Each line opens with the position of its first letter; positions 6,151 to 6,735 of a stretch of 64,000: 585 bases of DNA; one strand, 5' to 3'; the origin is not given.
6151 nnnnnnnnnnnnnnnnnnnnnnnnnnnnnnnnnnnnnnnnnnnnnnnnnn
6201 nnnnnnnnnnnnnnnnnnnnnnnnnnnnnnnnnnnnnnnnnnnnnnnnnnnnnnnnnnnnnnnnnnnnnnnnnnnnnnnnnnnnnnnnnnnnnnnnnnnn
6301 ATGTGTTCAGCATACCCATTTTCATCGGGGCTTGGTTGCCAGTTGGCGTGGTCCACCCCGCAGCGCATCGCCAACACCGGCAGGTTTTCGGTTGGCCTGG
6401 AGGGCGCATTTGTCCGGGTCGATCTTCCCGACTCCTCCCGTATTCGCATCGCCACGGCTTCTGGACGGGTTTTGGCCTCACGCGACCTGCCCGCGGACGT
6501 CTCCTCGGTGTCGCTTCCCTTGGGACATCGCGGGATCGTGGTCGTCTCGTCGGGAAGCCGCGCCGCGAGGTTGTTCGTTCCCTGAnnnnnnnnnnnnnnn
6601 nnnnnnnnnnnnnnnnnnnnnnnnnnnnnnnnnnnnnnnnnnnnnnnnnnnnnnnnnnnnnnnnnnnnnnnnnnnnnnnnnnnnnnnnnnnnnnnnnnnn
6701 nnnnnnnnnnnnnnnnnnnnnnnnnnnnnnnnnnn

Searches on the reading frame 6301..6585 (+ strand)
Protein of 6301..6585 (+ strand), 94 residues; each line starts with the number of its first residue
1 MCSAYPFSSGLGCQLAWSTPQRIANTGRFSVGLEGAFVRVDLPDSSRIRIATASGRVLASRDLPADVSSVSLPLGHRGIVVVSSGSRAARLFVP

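Call 3: search_protein_families(library=ncbifam, proteins=[window:6301-6585:+], max_evalue=10)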
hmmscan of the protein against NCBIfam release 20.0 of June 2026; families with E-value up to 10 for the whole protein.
window:6301-6585:+ (94 aa): 0 families

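Call 4: search_protein_families(library=pfam, proteins=[window:6301-6585:+], max_evalue=10)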
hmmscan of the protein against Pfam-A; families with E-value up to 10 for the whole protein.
window:6301-6585:+ (94 aa): 0 families

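Call 42: predict_structure(alignment_id=A6)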
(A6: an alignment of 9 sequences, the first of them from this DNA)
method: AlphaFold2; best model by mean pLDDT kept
length: 77 residues; sequences in the alignment: 9
mean_pLDDT: 84.0   pTM: 0.69
mean pLDDT of the five models: 84.0, 84.0, 83.5, 83.4, 83.4
residues with pLDDT >= 90: 37; 70-90: 30; 50-70: 6; < 50: 4
segments of 3 or more residues with pLDDT < 50: 1-3
pLDDT, mean of each block of 10 residues (from residue 1): 49 86 91 91 92 85 90 88
secondary structure, 60 per line:
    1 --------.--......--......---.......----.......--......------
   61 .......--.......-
elements in order: E12-17 E20-25 E29-35 E40-46 E49-54 E61-67 E70-76

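Call 44: fold_search(model_id=the predicted structure, library=pdb)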
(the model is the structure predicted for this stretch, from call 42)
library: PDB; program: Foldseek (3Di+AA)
matches with E <= 10: 1288; with E <= 0.001: 0
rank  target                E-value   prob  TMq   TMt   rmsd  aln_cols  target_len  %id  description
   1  7pq4_MODEL_1_A        1.8e-02  1.00  0.57  0.51   4.9        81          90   16  NMR Structure of RgpB C-terminal Domain (released 2022-09-28)
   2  8gl8_D                2.4e-02  1.00  0.63  0.65   3.0        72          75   17  The Type 9 Secretion System Extended Translocon - SprA-PorV-PPI-RemZ-SkpA-SprE complex (released 2024-01-31)
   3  8e72_B                3.7e-02  0.99  0.46  0.09   5.5        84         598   17  Treponema lecithinolyticum beta-glucuronidase in complex with a ciprofloxacin-glucuronide conjugate (released 2023-06-21)
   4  8dhw_B                4.1e-02  0.99  0.45  0.09   5.2        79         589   16  Treponema lecithinolyticum beta-glucuronidase in complex with a UNC4917-glucuronide conjugate (released 2023-05-17)
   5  7skn_B                4.3e-02  1.00  0.57  0.59   3.3        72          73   19  De novo synthetic protein DIG8-CC (tetragonal space group) (released 2022-10-12)
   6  7sko_D                4.7e-02  0.99  0.51  0.54   4.0        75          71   20  De novo synthetic protein DIG8-CC (orthogonal space group) (released 2022-10-12)
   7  7skn_A                5.3e-02  1.00  0.57  0.60   3.6        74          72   19  De novo synthetic protein DIG8-CC (tetragonal space group) (released 2022-10-12)
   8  8dhv_B                5.3e-02  0.99  0.45  0.09   5.2        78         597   17  Treponema lecithinolyticum beta-glucuronidase (released 2023-05-17)
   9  8gl6_D                5.8e-02  1.00  0.68  0.69   3.0        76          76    9  The Type 9 Secretion System in vitro assembled, RemA-CTD substrate bound complex (released 2024-01-31)
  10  9m0e_A                5.8e-02  0.84  0.37  0.05   9.7        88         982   14  Enhancing the synthesis efficiency of galacto-oligosaccharides of a beta-galactosidase from Paenibacillus barengoltzii (released 2025-04-23)
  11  8ges_C                7.6e-02  0.98  0.48  0.08   5.6        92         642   18  R. hominis 2 beta-glucuronidase bound to UNC10201652-glucuronide (released 2024-02-14)
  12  7sko_B                8.0e-02  1.00  0.54  0.59   3.4        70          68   23  De novo synthetic protein DIG8-CC (orthogonal space group) (released 2022-10-12)
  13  5e2j_A                9.3e-02  0.99  0.50  0.10   8.4        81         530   11  Crystal structure of single mutant thermostable endoglucanase (D468A) from Alicyclobacillus acidocaldarius (released 2016-02-03)
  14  6mvh_B                1.1e-01  0.95  0.47  0.08   5.8        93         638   16  Crystal structure of FMN-binding beta-glucuronidase from Roseburia hominis (released 2019-01-30)
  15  9fnf_A                1.2e-01  1.00  0.49  0.11   2.3        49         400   24  The glycoside hydrolase family 71 (GH71) member AnGH71C from Aspergillus nidulans. (released 2025-06-25)
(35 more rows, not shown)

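Call 49: search_protein_representatives(alignment_id=A6)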
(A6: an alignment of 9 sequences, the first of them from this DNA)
Query: 9 sequences, 77 profile positions. Proteins with E-value up to 0.001 (for the whole library): 43; up to 1e-10: 15; up to 1e-30: 0. The best 43 are listed.
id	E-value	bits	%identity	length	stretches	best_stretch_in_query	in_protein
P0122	6.4e-27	109.6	-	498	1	1-77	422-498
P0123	4.3e-23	97.3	-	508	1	4-77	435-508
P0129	8.3e-21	90.0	-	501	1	4-77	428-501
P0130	1.2e-20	89.5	-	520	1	2-77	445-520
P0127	4.4e-20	87.7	-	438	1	1-77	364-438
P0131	1.8e-18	82.5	-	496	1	6-77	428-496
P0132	4.7e-17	78.0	-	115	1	8-77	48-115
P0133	4.8e-16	74.8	-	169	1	1-77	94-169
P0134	3.6e-15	72.0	-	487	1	5-77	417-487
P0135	1.6e-14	69.9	-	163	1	3-77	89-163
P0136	4.3e-14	68.5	-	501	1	1-77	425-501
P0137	1.2e-13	67.1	-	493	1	1-77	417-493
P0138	2.0e-12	63.2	-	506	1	1-77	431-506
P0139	1.6e-11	60.3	-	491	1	7-77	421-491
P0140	3.0e-11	59.4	-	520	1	6-77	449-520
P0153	1.2e-05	41.5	-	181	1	9-75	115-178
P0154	1.8e-04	37.7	-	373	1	13-71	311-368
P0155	2.5e-04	37.3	-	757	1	9-75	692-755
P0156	2.8e-04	37.1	-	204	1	6-69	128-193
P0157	3.8e-04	36.7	-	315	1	2-69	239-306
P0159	4.6e-04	36.4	-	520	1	9-65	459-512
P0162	5.7e-04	36.1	-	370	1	5-73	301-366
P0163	6.1e-04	36.0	-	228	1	6-67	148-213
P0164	7.1e-04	35.8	-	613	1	9-71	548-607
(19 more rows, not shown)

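Call 50: search_protein_families(library=pfam, proteins=[P0154, P0155, P0157, P0162, P0164, P0159, P0153, P0156, P0163, P0133], max_evalue=0.1)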
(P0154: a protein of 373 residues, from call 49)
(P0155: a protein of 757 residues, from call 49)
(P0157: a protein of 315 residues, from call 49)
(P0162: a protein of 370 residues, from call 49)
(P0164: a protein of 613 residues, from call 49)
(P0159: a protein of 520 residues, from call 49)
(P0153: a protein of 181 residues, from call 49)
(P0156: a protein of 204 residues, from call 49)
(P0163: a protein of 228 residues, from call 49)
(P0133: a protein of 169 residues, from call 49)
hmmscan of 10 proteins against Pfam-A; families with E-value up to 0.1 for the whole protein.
P0154 (373 aa): 0 families

P0155 (757 aa): 3 families
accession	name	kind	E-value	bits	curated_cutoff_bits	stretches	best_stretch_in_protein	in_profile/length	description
PF13004.13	BACON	-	3.2e-17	62.7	25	2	171-231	6-61/61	Putative binding domain, N-terminal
PF19910.5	DUF6383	-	0.013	16.1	23.7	1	684-756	2-74/74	Domain of unknown function (DUF6383)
PF20944.2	StcE_b-sandwich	-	0.06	13.8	27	0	152-173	26-47/75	Metalloprotease StcE, beta-sandwich domain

P0157 (315 aa): 0 families

P0162 (370 aa): 5 families
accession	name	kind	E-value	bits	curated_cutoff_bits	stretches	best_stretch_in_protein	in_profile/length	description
PF02368.24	Big_2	-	0.0012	19.1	22.8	1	208-279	12-66/79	Bacterial Ig-like domain (group 2)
PF13004.13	BACON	-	0.0036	17.7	25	1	149-186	25-61/61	Putative binding domain, N-terminal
PF19910.5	DUF6383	-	0.015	15.8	23.7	1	306-366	10-71/74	Domain of unknown function (DUF6383)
PF16656.11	Pur_ac_phosph_N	-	0.024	15.6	30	0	38-64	55-81/93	Purple acid Phosphatase, N-terminal domain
PF10179.15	NDNF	-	0.063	13.8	27.3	0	44-81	89-126/127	Neuron-derived neurotrophic factor, first Fn(III) domain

P0164 (613 aa): 18 families
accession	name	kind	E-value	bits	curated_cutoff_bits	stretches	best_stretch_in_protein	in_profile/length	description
PF00041.27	fn3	-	1.8e-27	95.8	25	4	27-98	10-72/84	Fibronectin type III domain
PF16656.11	Pur_ac_phosph_N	-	7e-09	36.6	30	2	27-96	10-82/93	Purple acid Phosphatase, N-terminal domain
PF09294.16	Interfer-bind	-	3.2e-08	34.2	21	0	258-315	40-96/104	Interferon-alpha/beta receptor, fibronectin type III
PF25788.1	Ig_Rha78A_N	-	3.7e-08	34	27.4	0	343-413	15-89/105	Rha78A-like, N-terminal immunoglobulin domain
PF25059.1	FN3_DSCAM-DSCAML_C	-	7.6e-08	33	39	0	51-99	22-69/89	DSCAM/DSCAML C-terminal Fn3-like domain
PF02368.24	Big_2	-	9.8e-07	29.1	22.8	1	441-531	2-74/79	Bacterial Ig-like domain (group 2)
PF19433.5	NDNF_C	-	3e-06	27.2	26.5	0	288-321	138-171/175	Neuron-derived Neurotrophic Factor C-terminal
PF10179.15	NDNF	-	1.4e-05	25.5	27.3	0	74-103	88-117/127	Neuron-derived neurotrophic factor, first Fn(III) domain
PF21466.3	GH101_dom-5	-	7.4e-05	23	27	1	288-314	49-75/145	Endo-alpha-N-acetylgalactosaminidase, domain 5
PF24991.2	Ig_NUP210_4th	-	8.9e-05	22.6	25.2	0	292-317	6-31/79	NUP210 forth Ig-like domain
PF19910.5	DUF6383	-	0.00094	19.7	23.7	1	546-609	7-71/74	Domain of unknown function (DUF6383)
PF24526.1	ABCA12_C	-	0.0046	17.5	34.8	1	537-567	13-43/51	ABCA12-like, C-terminal domain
PF23376.1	Fn3_VIN3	-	0.0053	17.7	33.9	0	67-114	53-98/99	VIN3-like, fibronectin type-III domain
PF16967.11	TcfC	-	0.025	14.6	29.4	0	560-602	5-49/68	E-set like domain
PF18962.6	Por_Secre_tail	-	0.032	15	27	0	567-606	21-65/75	Secretion system C-terminal sorting domain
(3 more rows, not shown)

P0159 (520 aa): 4 families
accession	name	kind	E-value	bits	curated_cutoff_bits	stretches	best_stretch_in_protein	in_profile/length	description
PF12799.13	LRR_4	-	1.3e-14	54.3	27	1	176-212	3-40/44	Leucine Rich repeats (2 copies)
PF23622.1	LRR_At1g61320_AtMIF1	-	0.0077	16.1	26.9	0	113-196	91-173/384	At1g61320/AtMIF1, LRR domain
PF23952.1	LRR_EndoS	-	0.016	15.8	27.9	0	144-202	50-112/116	Endo-beta-N-acetylglucosaminidase EndoS LRR domain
PF13855.12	LRR_8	-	0.061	13.5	27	0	137-186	6-61/61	Leucine rich repeat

P0153 (181 aa): 5 families
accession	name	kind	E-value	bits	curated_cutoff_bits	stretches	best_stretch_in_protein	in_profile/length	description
PF19910.5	DUF6383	-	3e-06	27.7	23.7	1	112-179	6-74/74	Domain of unknown function (DUF6383)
PF02368.24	Big_2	-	1.1e-05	25.8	22.8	1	8-61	4-50/79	Bacterial Ig-like domain (group 2)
PF18962.6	Por_Secre_tail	-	0.017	15.8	27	1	134-177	21-69/75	Secretion system C-terminal sorting domain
PF13860.13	FlgD_ig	-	0.03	14.7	27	0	125-157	14-50/79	FlgD Ig-like domain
PF05688.17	BIg21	-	0.08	13.9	27.4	0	51-111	47-98/109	Bacterial Immunoglobulin-like 21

P0156 (204 aa): 3 families
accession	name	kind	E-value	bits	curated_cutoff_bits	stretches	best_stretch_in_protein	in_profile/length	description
PF00754.31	F5_F8_type_C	-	6.6e-06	26.7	28.2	1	3-111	16-126/127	F5/8 type C domain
PF22633.2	F5_F8_type_C_2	-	2e-05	25.5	27.8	1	3-88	1-83/91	NedA-like, galactose-binding domain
PF16967.11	TcfC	-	0.032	14.2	29.4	1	145-190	5-49/68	E-set like domain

P0163 (228 aa): 1 family
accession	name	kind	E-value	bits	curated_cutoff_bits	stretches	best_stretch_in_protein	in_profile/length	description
PF02055.22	Glyco_hydro_30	-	4.3e-10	39.6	23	1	72-148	2-78/348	Glycosyl hydrolase family 30 TIM-barrel domain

P0133 (169 aa): 0 families

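Call 51: search_protein_families(library=ncbifam, proteins=[P0154, P0155, P0157, P0162, P0164, P0159, P0153, P0156, P0163, P0133], max_evalue=0.1)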
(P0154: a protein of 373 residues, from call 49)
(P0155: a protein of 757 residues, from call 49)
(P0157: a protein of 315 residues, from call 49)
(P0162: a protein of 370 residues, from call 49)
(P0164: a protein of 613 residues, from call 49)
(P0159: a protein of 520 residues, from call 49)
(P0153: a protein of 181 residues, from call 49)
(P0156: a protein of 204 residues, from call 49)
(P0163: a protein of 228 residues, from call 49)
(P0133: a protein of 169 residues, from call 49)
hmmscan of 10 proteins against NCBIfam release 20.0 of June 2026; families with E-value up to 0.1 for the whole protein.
P0154 (373 aa): 1 family
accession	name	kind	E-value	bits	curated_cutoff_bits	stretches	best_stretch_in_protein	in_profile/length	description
TIGR04183.1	Por_Secre_tail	domain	0.035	14.1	23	1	322-371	16-69/72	T9SS type A sorting domain-containing protein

P0155 (757 aa): 1 family
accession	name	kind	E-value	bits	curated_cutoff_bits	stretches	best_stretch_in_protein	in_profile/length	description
TIGR04183.1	Por_Secre_tail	domain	3.1e-05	23.8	23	1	705-757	14-72/72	T9SS type A sorting domain-containing protein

P0157 (315 aa): 0 families

P0162 (370 aa): 1 family
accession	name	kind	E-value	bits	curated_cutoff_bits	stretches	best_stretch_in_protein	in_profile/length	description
TIGR04183.1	Por_Secre_tail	domain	3.9e-05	23.5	23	1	317-367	13-69/72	T9SS type A sorting domain-containing protein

P0164 (613 aa): 3 families
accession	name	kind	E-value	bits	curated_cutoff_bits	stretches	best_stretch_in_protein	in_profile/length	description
NF045522.1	MXAN_2561_fam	equivalog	2e-14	53.8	150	2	350-415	186-248/304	MXAN_2561 family MXYO-CTERM-anchored protein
TIGR04183.1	Por_Secre_tail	domain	1.8e-05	24.6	23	1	561-604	14-59/72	T9SS type A sorting domain-containing protein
NF052644.1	T9SS_DNase_Rie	equivalog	0.067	12.5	260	0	566-604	198-238/251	T9SS-dependent surface endonuclease, AS87_RS02955 family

P0159 (520 aa): 5 families
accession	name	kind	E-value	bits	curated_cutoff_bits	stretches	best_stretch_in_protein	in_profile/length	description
NF033187.0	internalin_J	exception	1.5e-17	63.2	1700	2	153-335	115-296/846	class 1 internalin InlJ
NF011897.0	PRK15370.1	equivalog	4.1e-07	28.2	1113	2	153-252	304-402/755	SPI-1 type III secretion system effector E3 ubiquitin transferase SlrP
NF011917.0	PRK15387.1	equivalog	4.2e-07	28.3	1243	1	144-348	213-405/788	type III secretion system effector E3 ubiquitin transferase SspH2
NF047414.1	BRANT_His_rich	hypoth_equivalog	0.029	15.4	44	0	60-100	8-49/62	His-rich protein BRANT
NF041381.1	XopAC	subfamily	0.086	11.5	450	1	149-253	62-175/451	XopAC/AvrAC family type III secretion system effector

P0153 (181 aa): 2 families
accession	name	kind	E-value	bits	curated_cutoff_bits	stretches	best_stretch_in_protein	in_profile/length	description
TIGR04183.1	Por_Secre_tail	domain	1.3e-06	28.3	23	1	127-178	13-70/72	T9SS type A sorting domain-containing protein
NF052644.1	T9SS_DNase_Rie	equivalog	0.053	12.9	260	0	130-169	195-236/251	T9SS-dependent surface endonuclease, AS87_RS02955 family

P0156 (204 aa): 1 family
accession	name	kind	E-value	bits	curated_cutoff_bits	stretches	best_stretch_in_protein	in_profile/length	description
TIGR04183.1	Por_Secre_tail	domain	0.00022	21.2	23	1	144-204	12-71/72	T9SS type A sorting domain-containing protein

P0163 (228 aa): 1 family
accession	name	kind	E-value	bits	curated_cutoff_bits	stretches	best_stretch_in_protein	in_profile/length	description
NF053856.1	Nd1_6BtaGucnBT3312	equivalog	8.2e-07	28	700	1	56-145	57-144/483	endo-1,6-beta-glucanase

P0133 (169 aa): 0 families
